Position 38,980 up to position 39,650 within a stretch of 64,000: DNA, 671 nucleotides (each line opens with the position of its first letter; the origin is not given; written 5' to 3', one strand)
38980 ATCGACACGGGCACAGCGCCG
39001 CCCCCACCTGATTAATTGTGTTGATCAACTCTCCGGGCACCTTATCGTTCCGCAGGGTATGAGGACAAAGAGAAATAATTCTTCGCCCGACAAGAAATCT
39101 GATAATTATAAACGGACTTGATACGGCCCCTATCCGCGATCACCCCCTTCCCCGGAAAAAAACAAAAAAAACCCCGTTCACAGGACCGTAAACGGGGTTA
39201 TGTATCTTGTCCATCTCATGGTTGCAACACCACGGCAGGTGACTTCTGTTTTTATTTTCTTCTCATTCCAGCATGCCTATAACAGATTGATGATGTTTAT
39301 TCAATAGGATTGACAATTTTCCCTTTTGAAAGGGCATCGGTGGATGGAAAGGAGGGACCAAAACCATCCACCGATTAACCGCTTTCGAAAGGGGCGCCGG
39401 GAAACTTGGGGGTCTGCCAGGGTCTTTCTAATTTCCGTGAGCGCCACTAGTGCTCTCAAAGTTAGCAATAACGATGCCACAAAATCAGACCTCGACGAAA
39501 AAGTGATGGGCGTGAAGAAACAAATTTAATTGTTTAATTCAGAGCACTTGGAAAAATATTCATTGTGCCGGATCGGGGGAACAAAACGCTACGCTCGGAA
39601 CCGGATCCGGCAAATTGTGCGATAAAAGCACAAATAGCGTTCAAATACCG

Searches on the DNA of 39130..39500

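Call 24: search_rna_families(source=window, start=39130, end=39500, threshold=evalue, max_evalue=10)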
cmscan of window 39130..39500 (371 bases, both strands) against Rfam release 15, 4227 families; matches with E-value up to 10: 15.
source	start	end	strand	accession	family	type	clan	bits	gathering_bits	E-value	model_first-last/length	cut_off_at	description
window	39163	39337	-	RF00515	PyrR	Cis-reg;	-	22.2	54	0.67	1-115/115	no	PyrR binding site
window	39159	39233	-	RF02371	PyrG_leader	Cis-reg; leader;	-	20.7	65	2.1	1-78/78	no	PyrG leader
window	39165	39261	-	RF01733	atoC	Cis-reg;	-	19.9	50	0.41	1-93/93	no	atoC RNA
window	39157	39266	-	RF00557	L10_leader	Cis-reg; leader;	-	19.8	44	0.4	1-138/138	no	Ribosomal protein L10 leader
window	39160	39243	-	RF04312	trpB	Cis-reg;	-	19.6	59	2.3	1-107/107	no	trpB ncRNA motif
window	39164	39218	-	RF02399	NsiR1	Gene; sRNA;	-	18.7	39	0.23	1-60/60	no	Nitrogen stress-induced RNA 1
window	39156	39232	-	RF01770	rimP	Cis-reg; leader;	-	18.3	47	1.4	1-102/102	no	Gammaprotebacteria rimP leader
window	39332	39380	-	RF03279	mir-1193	Gene; miRNA;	-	16.6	71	3.9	1-81/81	no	mir-1193 microRNA precursor family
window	39164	39244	-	RF02278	Betaproteobacteria_toxic_sRNA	Gene; sRNA;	-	16.3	50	0.8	1-64/64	no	Betaproteobacteria toxic small RNA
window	39321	39392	-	RF03806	mir-2007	Gene; miRNA;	-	16.2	100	1.9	1-90/90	no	mir-2007 microRNA precursor family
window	39164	39242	-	RF02837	anti-hemB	Gene; sRNA;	-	15.9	49.5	0.28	1-81/81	no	Burkholderia RNA 7 (anti-hemB)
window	39159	39207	+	RF02416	TCV_H4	Cis-reg;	-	15.9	50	4.1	1-51/51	no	Turnip crinkle virus 3'UTR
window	39285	39318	+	RF01162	sn668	Gene; snRNA; snoRNA; CD-box;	-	14.6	40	4.7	1-65/65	no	Small nucleolar RNA sn668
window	39285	39345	+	RF01158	SNORD108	Gene; snRNA; snoRNA; CD-box;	-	13.6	46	9.9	1-71/71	no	Small nucleolar RNA SNORD108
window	39158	39197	-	RF02401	ClpQY_promoter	Cis-reg;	-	11.9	42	3.8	1-35/57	no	ClpQY promoter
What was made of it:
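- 39162..39453 (-): RNA-2, about 292 nt, non-coding paralogue of RNA-1; ends are inferred. No Rfam family (call 24).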
